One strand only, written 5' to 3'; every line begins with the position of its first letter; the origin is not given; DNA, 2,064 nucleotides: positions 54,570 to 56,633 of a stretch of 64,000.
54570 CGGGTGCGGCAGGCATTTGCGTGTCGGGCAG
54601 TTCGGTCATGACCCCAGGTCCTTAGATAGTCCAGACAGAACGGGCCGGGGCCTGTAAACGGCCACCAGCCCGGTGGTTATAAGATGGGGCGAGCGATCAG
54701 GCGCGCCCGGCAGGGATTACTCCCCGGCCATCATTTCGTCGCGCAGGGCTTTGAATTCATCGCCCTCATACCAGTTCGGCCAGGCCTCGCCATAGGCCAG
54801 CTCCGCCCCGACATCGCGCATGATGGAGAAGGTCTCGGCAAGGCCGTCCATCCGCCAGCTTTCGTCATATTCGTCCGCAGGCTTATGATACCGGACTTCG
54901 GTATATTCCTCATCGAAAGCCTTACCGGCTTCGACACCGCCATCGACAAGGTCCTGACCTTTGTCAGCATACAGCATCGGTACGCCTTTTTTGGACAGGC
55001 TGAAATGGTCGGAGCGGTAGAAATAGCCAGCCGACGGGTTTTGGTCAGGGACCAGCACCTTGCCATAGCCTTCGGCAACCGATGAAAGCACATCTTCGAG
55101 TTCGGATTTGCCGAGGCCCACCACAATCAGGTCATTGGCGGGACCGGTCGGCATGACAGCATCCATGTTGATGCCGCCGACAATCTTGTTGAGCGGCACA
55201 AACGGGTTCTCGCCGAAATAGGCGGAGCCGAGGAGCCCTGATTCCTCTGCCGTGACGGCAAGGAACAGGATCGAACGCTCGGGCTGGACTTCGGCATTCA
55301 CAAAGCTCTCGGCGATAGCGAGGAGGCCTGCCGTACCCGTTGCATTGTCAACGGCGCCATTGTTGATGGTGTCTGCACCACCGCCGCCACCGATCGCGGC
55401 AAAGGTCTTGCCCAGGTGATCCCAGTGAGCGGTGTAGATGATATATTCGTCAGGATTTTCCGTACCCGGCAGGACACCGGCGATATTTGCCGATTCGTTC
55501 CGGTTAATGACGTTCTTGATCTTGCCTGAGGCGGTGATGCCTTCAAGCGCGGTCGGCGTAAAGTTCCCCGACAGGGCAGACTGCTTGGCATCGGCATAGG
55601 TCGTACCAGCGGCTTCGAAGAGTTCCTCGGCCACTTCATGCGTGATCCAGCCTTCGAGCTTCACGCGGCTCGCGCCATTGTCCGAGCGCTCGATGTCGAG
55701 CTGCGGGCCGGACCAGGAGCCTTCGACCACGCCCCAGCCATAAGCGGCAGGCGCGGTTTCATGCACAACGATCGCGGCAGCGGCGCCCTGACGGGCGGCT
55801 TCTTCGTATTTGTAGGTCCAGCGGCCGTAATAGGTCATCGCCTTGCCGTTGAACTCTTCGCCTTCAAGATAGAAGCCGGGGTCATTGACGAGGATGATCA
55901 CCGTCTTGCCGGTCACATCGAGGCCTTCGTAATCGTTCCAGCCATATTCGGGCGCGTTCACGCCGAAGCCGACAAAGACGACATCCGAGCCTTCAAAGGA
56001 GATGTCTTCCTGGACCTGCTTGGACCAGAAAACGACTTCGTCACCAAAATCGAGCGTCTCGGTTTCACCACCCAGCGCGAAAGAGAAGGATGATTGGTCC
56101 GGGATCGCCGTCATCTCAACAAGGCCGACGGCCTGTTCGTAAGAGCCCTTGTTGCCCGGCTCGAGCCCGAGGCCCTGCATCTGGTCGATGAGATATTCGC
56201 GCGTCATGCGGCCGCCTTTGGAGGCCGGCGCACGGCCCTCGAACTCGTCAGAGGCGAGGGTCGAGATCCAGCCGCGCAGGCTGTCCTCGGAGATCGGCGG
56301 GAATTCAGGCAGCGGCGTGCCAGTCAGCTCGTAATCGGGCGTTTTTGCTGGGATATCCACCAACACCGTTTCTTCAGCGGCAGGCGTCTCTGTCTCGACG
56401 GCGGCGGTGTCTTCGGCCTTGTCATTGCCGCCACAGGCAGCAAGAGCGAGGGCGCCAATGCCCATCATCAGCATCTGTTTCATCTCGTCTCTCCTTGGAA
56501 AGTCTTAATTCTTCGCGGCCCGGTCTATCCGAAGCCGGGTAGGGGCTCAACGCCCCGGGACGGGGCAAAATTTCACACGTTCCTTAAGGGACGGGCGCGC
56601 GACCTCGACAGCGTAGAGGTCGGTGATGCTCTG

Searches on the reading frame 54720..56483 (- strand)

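Call 26: search_protein_families(library=pfam, proteins=[window:54720-56483:-], max_evalue=0.00001)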
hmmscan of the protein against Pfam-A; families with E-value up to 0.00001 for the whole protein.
window:54720-56483:- (588 aa): 1 family
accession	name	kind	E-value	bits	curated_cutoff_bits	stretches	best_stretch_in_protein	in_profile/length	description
PF04389.22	Peptidase_M28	-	2.4e-42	145.3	21.3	1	333-542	1-178/193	Peptidase family M28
